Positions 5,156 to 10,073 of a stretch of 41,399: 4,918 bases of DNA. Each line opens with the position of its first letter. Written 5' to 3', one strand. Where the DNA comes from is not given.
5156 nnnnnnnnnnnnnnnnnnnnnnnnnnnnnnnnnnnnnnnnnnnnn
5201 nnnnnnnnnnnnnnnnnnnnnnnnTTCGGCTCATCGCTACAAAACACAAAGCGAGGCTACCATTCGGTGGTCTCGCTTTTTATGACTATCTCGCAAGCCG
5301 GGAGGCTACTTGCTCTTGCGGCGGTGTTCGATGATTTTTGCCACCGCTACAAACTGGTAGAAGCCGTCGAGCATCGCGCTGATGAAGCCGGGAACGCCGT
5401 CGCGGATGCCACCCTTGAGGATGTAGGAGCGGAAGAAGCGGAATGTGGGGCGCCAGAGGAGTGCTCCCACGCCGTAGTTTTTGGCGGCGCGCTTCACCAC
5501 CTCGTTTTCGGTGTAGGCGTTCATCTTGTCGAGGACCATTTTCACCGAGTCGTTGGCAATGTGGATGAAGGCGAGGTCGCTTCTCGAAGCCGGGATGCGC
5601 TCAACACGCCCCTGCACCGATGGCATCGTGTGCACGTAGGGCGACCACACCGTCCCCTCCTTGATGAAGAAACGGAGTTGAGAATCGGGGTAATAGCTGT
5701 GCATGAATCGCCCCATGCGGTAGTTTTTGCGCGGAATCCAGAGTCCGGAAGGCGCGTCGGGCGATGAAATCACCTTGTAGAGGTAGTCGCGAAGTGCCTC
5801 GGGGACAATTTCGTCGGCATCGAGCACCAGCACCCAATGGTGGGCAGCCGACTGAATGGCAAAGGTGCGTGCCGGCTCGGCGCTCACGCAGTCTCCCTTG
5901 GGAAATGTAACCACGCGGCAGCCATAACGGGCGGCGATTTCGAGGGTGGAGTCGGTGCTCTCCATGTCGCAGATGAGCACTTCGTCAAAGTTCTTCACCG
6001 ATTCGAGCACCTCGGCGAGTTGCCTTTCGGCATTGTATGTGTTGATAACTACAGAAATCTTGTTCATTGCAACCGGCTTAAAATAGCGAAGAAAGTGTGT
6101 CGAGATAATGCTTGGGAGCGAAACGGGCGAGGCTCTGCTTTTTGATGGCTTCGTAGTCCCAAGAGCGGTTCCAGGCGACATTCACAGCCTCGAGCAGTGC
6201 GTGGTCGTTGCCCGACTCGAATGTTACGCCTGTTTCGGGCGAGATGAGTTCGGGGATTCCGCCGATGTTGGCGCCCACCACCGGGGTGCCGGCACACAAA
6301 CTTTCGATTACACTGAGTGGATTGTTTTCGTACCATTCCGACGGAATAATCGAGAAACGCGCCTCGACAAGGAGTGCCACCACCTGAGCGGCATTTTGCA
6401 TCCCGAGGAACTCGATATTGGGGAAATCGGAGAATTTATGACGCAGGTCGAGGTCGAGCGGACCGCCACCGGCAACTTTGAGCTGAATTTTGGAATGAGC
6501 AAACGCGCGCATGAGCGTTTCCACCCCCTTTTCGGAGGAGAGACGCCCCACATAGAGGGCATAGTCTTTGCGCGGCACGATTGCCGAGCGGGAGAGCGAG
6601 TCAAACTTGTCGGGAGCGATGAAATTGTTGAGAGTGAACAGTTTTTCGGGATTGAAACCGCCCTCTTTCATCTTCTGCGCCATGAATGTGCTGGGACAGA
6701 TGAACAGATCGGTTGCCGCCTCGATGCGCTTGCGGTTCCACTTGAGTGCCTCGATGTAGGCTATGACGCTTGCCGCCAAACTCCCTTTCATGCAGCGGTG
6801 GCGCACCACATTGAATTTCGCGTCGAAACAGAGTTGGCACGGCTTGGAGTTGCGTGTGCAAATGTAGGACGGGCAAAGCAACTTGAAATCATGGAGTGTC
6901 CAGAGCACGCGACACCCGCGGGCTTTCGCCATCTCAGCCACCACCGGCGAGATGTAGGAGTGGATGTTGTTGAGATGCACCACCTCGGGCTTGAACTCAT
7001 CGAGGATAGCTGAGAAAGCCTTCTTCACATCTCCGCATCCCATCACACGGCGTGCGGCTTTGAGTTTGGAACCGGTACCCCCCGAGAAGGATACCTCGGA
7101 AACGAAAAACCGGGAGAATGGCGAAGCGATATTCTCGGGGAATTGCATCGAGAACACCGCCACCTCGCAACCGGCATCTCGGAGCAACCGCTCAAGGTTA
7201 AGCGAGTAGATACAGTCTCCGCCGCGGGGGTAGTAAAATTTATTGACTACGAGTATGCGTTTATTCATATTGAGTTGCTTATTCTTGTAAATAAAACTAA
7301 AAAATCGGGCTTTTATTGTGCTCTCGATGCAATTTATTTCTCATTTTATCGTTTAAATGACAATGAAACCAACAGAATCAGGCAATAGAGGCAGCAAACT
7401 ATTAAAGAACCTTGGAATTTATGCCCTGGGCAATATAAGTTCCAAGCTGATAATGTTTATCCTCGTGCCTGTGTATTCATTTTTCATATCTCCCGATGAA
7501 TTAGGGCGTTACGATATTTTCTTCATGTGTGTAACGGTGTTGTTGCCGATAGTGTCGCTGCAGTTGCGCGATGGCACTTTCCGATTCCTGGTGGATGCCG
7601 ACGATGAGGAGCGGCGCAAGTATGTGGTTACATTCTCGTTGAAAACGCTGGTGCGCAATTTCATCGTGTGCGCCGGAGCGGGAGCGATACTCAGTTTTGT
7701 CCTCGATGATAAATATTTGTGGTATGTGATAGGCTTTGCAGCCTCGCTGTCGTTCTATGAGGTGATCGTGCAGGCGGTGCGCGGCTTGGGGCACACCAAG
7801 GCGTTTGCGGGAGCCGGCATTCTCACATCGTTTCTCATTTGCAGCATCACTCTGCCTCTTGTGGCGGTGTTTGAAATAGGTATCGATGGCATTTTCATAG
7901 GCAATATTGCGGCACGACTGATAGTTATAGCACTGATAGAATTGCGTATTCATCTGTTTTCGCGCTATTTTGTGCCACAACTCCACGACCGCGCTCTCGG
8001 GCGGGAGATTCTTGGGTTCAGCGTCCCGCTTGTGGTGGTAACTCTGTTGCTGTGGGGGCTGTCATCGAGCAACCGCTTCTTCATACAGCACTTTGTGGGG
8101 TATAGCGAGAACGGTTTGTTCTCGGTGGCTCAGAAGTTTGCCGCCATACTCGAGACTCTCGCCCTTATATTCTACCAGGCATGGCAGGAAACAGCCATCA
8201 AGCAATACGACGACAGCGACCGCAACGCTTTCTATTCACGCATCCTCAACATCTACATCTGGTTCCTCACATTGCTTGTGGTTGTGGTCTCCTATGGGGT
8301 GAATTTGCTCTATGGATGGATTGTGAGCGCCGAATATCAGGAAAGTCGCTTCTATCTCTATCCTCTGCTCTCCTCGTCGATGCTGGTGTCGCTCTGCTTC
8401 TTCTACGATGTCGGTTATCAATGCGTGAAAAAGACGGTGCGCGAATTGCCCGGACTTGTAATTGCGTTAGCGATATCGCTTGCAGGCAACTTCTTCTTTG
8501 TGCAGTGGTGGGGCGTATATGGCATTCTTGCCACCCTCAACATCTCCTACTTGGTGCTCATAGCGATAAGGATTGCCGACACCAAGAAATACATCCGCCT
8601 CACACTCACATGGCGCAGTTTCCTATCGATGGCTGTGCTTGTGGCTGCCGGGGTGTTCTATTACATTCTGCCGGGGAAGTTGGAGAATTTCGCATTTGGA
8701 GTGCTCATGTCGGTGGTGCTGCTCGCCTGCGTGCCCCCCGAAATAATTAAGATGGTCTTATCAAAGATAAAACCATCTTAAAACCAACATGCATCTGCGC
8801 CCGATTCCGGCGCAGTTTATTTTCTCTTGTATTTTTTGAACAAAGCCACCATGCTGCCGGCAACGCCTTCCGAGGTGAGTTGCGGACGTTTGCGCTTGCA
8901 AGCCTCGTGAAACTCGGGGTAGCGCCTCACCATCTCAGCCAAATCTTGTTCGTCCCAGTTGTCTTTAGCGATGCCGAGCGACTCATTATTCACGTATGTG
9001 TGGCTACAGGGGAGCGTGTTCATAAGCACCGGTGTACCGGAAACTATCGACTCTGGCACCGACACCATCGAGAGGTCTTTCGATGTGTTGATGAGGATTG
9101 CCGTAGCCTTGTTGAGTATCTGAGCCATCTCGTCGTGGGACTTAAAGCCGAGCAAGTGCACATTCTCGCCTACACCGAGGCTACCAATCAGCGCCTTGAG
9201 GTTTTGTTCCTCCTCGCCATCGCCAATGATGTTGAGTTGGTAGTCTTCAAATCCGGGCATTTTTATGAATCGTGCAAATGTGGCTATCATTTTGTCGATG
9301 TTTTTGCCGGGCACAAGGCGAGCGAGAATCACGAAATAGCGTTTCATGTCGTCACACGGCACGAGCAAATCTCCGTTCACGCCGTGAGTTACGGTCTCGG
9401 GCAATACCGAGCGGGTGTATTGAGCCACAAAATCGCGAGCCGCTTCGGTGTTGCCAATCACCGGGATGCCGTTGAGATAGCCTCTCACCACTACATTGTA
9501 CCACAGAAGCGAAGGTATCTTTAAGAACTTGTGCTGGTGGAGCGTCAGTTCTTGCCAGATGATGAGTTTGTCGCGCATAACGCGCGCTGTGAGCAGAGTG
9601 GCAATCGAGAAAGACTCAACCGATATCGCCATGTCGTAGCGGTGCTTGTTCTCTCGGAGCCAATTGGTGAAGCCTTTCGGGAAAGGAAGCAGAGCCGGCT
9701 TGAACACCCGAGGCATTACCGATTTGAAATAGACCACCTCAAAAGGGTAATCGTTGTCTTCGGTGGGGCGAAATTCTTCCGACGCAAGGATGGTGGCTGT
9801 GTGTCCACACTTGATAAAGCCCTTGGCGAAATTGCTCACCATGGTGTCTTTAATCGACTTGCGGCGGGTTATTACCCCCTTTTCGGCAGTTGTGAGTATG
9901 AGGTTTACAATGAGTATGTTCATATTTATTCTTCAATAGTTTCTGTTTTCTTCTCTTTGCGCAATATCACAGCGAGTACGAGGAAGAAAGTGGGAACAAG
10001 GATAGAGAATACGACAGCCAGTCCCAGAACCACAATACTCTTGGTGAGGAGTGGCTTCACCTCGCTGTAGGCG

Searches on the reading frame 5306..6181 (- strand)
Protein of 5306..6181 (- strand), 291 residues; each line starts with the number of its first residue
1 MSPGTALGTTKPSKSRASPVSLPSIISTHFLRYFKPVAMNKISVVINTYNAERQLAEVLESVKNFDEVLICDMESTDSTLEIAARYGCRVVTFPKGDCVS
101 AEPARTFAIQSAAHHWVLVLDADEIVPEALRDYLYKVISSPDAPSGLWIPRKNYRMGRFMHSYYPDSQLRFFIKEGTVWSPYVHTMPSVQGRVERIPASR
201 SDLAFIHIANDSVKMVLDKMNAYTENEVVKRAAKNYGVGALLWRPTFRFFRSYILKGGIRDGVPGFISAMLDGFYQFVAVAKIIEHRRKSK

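Call 6: search_protein_families(library=pfam, proteins=[window:5306-6181:-], max_evalue=0.001)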
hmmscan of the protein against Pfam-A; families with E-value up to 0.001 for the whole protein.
window:5306-6181:- (291 aa): 3 families
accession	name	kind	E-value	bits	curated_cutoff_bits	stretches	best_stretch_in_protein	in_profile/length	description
PF00535.33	Glycos_transf_2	-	2.1e-15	57.5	23.3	1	43-142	1-108/168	Glycosyl transferase family 2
PF13704.12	Glyco_tranf_2_4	-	2.9e-05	24.9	27.5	1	64-126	16-84/98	Glycosyl transferase family 2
PF13641.12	Glyco_tranf_2_3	-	0.00036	21.1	27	1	42-129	3-103/230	Glycosyltransferase like family 2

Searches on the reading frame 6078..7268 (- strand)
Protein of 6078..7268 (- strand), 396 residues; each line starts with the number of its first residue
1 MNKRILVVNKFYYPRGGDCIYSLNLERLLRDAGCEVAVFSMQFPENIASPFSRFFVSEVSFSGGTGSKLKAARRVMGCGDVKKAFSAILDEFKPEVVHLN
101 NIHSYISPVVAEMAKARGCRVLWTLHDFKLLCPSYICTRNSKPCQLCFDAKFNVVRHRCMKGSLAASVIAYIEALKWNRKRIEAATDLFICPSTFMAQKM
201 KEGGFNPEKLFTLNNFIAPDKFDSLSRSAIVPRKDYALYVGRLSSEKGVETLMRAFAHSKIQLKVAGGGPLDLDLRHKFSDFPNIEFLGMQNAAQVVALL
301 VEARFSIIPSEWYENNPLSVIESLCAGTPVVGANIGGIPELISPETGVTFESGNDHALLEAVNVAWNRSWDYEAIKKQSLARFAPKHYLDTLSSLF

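Call 5: search_protein_families(library=pfam, proteins=[window:6078-7268:-], max_evalue=0.001)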
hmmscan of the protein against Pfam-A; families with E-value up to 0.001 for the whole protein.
window:6078-7268:- (396 aa): 4 families
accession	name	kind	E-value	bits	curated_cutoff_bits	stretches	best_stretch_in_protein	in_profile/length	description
PF00534.26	Glycos_transf_1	-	1.3e-22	80.6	26.4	1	228-369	9-159/172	Glycosyl transferases group 1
PF13692.12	Glyco_trans_1_4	-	4.2e-20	72.9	27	1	236-363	3-137/142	Glycosyl transferases group 1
PF13439.12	Glyco_transf_4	-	8.6e-11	42.6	28.5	1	21-220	7-169/170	Glycosyltransferase Family 4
PF13579.12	Glyco_trans_4_4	-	8.4e-07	29.9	29.7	1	21-211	6-153/158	Glycosyl transferase 4-like domain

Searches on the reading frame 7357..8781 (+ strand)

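Call 5: search_protein_families(library=pfam, proteins=[window:7357-8781:+], max_evalue=0.001)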
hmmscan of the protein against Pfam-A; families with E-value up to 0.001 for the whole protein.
window:7357-8781:+ (474 aa): 1 family
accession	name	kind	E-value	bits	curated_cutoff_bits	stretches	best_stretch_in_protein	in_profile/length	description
PF01943.22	Polysacc_synt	-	5.6e-08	33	28.2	1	15-274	1-263/274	Polysaccharide biosynthesis protein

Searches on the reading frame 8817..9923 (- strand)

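Call 5: search_protein_families(library=pfam, proteins=[window:8817-9923:-], max_evalue=0.001)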
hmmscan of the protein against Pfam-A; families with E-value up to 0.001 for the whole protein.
window:8817-9923:- (368 aa): 2 families
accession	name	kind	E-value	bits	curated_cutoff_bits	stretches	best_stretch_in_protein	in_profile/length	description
PF00534.26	Glycos_transf_1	-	1.5e-17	64.1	26.4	1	191-335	12-155/172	Glycosyl transferases group 1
PF13692.12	Glyco_trans_1_4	-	1.9e-13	51.3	27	1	195-334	2-138/142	Glycosyl transferases group 1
